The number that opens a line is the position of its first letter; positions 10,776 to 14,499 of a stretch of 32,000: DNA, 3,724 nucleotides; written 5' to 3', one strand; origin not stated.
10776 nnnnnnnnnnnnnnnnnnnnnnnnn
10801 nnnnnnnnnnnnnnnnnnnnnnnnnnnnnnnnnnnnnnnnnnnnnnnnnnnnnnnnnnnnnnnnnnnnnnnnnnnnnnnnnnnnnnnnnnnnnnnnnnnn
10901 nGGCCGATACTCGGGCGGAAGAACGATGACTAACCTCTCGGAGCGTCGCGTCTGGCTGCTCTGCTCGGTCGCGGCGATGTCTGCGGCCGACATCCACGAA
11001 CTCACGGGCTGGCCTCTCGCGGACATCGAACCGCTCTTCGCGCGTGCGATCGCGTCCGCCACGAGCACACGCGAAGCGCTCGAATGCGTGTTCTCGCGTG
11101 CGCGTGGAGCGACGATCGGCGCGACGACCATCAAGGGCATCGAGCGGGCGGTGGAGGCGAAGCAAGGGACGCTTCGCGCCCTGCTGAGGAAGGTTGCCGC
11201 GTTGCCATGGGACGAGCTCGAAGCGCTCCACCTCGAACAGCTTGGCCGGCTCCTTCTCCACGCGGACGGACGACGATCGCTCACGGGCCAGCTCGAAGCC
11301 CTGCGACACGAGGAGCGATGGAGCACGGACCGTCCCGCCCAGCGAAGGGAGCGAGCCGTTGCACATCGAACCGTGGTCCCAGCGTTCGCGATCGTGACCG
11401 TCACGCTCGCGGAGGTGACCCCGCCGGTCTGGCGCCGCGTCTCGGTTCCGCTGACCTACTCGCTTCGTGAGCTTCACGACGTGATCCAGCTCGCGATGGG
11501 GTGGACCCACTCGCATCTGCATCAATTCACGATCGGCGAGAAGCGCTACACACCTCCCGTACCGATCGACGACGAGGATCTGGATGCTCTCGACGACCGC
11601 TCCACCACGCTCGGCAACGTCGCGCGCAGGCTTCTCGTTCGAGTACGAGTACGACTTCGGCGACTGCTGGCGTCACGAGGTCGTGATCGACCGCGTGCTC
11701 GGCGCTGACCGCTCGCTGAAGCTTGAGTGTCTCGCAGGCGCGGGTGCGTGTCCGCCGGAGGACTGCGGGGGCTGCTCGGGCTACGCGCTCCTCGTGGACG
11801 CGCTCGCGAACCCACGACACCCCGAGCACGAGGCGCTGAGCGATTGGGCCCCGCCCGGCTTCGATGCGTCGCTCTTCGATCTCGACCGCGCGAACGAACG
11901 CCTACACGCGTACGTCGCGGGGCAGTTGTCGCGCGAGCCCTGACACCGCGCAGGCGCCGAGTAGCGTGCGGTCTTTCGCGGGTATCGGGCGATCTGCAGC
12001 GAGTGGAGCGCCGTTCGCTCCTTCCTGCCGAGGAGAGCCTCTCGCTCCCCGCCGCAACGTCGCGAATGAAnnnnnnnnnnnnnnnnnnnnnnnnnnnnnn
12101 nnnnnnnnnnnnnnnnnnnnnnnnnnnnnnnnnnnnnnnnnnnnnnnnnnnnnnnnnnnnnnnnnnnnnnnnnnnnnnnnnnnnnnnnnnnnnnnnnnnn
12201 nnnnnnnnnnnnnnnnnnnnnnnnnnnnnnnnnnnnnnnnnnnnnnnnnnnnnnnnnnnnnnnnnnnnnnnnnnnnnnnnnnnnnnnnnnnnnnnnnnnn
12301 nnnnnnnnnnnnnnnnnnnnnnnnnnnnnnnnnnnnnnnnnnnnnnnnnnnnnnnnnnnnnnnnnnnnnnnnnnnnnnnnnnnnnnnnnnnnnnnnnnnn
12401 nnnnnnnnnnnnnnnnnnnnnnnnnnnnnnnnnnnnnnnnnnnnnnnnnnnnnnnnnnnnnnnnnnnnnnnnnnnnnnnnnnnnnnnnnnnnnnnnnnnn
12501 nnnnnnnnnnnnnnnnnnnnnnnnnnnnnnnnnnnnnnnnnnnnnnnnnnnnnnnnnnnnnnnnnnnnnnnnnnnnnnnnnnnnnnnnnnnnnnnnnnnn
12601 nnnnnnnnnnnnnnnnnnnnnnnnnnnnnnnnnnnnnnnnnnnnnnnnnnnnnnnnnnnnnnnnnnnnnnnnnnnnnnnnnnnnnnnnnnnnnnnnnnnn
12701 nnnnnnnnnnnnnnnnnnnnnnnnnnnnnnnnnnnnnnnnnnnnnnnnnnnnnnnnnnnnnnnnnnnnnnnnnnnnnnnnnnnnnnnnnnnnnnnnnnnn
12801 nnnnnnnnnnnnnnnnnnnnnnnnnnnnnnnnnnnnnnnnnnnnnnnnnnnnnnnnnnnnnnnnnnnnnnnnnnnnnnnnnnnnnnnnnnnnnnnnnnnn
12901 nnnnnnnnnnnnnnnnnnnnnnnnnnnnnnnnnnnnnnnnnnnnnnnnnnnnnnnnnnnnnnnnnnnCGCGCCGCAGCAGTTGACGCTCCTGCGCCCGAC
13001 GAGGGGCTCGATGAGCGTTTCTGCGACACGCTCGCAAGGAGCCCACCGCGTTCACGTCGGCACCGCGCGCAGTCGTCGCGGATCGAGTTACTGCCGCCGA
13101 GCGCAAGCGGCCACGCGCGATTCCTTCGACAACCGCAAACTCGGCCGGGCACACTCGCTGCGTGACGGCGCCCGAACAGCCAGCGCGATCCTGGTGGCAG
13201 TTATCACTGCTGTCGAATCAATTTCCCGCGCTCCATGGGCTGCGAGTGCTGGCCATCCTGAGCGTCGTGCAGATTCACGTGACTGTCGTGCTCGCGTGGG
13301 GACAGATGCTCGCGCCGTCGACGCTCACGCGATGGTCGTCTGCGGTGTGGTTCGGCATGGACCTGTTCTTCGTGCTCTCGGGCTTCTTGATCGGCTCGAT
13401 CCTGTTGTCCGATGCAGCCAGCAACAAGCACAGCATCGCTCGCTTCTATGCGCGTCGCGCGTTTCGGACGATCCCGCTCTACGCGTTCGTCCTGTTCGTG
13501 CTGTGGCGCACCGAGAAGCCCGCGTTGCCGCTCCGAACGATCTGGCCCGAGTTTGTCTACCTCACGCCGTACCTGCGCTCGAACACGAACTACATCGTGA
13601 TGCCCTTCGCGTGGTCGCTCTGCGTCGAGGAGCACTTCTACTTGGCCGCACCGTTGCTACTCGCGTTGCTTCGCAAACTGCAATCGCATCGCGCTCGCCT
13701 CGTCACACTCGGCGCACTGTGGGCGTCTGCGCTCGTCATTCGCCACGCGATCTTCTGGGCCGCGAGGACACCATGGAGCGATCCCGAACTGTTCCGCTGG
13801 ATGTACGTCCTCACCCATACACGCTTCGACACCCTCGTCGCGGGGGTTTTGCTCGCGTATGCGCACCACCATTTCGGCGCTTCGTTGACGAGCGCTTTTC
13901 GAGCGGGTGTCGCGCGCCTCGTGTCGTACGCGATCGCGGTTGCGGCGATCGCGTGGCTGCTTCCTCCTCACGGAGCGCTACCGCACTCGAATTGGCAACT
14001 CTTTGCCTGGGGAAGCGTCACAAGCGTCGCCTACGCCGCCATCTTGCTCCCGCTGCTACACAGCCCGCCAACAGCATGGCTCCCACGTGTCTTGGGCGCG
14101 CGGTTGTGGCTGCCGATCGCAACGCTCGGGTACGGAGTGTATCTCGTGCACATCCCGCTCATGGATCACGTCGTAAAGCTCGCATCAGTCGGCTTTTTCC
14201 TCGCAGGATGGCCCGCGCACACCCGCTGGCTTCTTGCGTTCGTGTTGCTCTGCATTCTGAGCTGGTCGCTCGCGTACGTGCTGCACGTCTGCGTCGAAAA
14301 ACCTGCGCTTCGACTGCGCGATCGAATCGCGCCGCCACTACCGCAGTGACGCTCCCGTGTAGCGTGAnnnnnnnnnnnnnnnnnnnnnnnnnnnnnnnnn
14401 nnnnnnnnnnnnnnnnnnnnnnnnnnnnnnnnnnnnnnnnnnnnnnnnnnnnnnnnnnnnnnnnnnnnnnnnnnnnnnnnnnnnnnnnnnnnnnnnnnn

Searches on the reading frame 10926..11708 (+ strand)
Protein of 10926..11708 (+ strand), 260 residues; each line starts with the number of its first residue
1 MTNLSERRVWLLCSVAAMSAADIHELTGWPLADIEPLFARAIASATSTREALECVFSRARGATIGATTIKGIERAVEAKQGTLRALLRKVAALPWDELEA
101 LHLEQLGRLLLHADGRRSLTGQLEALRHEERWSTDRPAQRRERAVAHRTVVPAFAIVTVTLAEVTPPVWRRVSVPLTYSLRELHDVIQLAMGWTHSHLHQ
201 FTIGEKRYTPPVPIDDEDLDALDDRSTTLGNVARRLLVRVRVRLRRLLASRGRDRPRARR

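Call 25: search_protein_families(library=pfam, proteins=[window:10926-11708:+], max_evalue=0.001)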
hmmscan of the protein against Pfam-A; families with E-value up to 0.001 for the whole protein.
window:10926-11708:+ (260 aa): 1 family
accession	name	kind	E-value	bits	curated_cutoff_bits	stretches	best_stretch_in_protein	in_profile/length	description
PF07929.16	PRiA4_ORF3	-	6.1e-22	78.6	26.6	1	157-233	5-82/173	Plasmid pRiA4b ORF-3-like protein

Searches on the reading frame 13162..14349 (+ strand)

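Call 25: search_protein_families(library=pfam, proteins=[window:13162-14349:+], max_evalue=0.001)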
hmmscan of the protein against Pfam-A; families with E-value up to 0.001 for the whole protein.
window:13162-14349:+ (395 aa): 1 family
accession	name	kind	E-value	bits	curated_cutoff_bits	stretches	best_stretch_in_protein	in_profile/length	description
PF01757.29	Acyl_transf_3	-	1.5e-21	77.3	31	1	23-371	3-325/326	Acyltransferase domain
